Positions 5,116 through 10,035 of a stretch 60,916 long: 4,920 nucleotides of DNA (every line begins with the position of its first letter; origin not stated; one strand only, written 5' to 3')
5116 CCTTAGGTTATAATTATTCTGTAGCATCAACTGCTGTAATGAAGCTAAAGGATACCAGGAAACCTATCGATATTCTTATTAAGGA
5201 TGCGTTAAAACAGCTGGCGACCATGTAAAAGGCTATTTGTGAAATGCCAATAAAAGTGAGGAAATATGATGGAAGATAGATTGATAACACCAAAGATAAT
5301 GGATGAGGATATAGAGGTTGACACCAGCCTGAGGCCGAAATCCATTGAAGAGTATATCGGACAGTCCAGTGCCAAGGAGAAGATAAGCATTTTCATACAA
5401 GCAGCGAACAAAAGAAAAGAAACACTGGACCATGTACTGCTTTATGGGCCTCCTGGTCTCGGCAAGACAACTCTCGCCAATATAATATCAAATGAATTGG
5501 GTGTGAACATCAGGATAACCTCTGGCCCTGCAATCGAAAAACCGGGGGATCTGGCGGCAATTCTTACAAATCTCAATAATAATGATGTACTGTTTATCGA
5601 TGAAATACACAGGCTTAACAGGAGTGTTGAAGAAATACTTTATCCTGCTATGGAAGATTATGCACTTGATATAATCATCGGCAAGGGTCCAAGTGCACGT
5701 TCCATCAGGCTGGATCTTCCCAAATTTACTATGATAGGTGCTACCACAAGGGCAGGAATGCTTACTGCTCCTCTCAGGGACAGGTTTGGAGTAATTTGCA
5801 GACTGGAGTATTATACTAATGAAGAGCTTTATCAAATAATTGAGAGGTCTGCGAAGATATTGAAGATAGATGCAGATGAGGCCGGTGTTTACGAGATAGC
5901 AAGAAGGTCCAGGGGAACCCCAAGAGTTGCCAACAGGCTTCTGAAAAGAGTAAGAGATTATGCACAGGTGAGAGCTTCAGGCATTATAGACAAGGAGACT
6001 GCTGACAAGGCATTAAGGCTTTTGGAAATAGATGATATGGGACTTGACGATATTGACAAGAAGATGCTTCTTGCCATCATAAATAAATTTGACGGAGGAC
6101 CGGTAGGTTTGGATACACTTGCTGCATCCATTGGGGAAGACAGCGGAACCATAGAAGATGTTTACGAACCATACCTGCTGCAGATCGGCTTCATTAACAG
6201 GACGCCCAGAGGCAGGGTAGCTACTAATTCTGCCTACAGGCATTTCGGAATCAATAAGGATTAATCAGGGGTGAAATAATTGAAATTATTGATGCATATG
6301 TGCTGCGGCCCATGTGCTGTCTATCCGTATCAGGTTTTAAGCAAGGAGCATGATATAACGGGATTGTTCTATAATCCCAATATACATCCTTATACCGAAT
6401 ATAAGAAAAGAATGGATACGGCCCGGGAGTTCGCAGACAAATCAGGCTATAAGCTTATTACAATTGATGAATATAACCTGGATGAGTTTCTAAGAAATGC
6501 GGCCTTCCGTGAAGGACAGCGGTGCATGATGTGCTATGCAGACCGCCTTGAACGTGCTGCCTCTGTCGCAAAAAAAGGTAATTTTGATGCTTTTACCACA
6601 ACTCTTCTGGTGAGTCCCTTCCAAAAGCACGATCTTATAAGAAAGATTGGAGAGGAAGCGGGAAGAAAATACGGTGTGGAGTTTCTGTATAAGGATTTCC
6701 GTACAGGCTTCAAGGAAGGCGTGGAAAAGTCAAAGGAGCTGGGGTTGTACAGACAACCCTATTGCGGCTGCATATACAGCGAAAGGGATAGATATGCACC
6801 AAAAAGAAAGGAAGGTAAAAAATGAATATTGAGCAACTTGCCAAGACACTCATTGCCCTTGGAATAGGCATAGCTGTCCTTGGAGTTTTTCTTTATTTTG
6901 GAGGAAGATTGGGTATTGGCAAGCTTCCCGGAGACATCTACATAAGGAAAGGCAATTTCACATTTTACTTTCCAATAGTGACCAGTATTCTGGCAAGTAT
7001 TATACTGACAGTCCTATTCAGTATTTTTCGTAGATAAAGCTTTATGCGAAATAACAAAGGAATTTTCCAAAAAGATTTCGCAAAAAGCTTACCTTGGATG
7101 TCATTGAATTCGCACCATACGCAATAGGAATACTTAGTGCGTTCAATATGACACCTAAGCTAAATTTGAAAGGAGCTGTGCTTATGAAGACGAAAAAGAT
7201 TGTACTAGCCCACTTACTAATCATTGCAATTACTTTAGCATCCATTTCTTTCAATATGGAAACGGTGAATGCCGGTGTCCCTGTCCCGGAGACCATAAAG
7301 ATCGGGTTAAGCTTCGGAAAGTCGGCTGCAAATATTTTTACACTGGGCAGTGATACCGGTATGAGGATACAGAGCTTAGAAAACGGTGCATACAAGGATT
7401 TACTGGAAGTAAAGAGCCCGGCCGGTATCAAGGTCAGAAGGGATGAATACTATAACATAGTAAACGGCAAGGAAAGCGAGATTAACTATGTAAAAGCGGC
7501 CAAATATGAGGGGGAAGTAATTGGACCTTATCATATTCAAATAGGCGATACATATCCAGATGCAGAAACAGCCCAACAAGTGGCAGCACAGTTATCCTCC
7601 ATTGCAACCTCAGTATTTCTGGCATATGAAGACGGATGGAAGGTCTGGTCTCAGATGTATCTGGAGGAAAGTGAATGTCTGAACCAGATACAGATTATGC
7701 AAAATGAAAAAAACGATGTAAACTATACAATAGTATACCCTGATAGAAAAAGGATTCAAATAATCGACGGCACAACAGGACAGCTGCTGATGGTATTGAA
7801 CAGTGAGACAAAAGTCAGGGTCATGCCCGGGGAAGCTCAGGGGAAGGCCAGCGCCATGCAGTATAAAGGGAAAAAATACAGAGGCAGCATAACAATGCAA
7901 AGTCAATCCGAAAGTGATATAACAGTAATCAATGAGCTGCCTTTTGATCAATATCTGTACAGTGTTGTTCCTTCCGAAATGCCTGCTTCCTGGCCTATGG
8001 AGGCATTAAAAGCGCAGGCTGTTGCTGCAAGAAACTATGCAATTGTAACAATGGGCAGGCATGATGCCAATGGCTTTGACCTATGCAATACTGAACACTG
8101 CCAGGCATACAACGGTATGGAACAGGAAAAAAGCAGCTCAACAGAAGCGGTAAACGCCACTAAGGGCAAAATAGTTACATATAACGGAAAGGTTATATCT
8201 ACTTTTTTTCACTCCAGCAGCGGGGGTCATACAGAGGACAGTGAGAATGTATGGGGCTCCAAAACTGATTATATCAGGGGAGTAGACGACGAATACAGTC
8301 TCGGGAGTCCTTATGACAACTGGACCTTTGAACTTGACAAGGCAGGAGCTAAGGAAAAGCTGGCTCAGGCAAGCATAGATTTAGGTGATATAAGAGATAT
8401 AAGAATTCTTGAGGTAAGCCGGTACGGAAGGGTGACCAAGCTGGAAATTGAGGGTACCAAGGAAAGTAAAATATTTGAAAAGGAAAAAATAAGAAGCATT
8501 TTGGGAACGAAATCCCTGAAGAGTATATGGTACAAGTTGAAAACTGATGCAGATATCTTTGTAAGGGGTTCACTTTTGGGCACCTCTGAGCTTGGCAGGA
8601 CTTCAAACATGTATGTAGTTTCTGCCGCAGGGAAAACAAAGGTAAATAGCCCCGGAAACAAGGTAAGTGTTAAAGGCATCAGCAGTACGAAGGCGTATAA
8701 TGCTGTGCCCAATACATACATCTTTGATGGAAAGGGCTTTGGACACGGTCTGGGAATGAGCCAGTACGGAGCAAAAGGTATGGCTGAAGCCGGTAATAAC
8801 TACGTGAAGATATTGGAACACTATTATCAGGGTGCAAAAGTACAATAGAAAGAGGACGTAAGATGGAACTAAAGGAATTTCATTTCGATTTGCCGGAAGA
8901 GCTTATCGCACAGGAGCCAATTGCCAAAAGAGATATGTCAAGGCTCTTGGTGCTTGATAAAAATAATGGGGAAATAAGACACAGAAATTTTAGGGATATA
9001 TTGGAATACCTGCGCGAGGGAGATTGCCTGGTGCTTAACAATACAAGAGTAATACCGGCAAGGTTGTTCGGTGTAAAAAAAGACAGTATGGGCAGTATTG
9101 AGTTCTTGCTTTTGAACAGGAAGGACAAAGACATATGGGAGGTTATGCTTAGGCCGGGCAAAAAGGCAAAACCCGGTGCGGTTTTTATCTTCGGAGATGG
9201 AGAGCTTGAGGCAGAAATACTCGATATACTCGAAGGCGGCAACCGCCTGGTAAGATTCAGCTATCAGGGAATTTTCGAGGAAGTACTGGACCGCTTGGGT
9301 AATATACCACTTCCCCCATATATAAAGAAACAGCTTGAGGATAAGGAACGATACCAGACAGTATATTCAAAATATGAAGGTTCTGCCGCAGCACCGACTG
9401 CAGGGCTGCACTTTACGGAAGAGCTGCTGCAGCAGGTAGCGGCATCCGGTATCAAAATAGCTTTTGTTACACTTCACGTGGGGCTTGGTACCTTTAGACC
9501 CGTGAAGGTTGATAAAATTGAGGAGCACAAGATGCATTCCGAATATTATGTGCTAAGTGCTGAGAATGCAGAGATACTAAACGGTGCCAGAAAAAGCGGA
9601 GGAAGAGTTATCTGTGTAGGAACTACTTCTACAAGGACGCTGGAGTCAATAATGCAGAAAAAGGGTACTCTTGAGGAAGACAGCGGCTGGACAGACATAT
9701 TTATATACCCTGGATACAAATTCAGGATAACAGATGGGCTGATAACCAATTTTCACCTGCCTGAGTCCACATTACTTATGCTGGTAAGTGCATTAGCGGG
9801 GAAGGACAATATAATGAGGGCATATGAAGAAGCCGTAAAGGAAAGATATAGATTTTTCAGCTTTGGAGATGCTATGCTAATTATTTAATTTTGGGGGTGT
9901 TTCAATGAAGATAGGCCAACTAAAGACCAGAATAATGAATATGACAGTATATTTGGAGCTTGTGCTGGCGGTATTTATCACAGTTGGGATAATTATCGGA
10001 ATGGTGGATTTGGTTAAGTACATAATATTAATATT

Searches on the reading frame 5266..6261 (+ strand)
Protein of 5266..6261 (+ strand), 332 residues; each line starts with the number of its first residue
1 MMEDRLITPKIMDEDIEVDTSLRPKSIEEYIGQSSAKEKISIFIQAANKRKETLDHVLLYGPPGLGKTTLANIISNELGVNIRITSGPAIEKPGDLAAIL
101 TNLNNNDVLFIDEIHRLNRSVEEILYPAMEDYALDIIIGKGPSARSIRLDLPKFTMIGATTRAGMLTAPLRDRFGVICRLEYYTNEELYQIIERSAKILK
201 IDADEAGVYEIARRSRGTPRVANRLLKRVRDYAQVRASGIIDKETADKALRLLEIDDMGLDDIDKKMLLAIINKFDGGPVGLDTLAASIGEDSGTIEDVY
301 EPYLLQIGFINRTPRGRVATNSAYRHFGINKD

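Call 54: search_protein_families(library=pfam, proteins=[window:5266-6261:+], max_evalue=0.00001)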
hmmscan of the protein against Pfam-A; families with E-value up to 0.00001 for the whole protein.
window:5266-6261:+ (332 aa): 7 families
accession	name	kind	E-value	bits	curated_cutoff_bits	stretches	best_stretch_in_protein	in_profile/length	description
PF05496.18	RuvB_N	-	1.6e-83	278.6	27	1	22-180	1-159/159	Holliday junction DNA helicase RuvB P-loop domain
PF17864.7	AAA_lid_4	-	3.4e-32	110.4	27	1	183-256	1-74/74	RuvB AAA lid domain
PF05491.19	RuvB_C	-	2.9e-25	88.4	24.7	1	258-327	2-71/72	RuvB C-terminal winged helix domain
PF00004.35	AAA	-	2.1e-22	80.4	21.2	1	57-181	1-130/131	ATPase family associated with various cellular activities (AAA)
PF07728.20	AAA_5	-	4.3e-09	36.9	22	1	56-174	1-139/139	AAA domain (dynein-related subfamily)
PF06068.19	TIP49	-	1.9e-07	31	23.8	1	21-85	16-81/347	TIP49 P-loop domain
PF01078.27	Mg_chelatase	-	1.7e-06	28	20.3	0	29-75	4-43/207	Magnesium chelatase, subunit ChlI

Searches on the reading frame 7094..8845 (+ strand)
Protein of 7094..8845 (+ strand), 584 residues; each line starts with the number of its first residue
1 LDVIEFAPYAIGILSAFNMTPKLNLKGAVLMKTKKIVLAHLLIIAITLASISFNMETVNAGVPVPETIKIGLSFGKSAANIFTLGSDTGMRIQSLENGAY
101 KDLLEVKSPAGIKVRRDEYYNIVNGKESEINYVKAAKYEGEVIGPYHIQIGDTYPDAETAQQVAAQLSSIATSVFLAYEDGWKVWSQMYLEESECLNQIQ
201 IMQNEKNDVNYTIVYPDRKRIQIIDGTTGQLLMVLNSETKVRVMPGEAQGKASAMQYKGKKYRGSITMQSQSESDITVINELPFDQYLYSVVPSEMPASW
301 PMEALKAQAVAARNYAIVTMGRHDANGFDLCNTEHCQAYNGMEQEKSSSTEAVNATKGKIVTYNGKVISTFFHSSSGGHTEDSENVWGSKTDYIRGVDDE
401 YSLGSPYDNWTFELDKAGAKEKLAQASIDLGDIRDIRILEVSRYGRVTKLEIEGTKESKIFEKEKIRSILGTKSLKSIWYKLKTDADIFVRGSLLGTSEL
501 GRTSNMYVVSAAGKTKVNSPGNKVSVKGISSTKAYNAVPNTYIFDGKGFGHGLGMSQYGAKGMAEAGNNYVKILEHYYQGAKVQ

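Call 54: search_protein_families(library=pfam, proteins=[window:7094-8845:+], max_evalue=0.00001)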
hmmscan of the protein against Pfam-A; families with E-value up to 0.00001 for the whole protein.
window:7094-8845:+ (584 aa): 1 family
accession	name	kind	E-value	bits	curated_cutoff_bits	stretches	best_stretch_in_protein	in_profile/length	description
PF08486.15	SpoIID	-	5.1e-33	114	23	1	273-363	2-97/97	Stage II sporulation protein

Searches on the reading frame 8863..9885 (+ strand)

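Call 54: search_protein_families(library=pfam, proteins=[window:8863-9885:+], max_evalue=0.00001)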
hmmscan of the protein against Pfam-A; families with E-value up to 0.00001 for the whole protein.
window:8863-9885:+ (341 aa): 1 family
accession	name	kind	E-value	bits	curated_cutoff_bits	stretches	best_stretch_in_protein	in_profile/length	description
PF02547.20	Queuosine_synth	-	3.4e-146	486.9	25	1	3-340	1-322/322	Queuosine biosynthesis protein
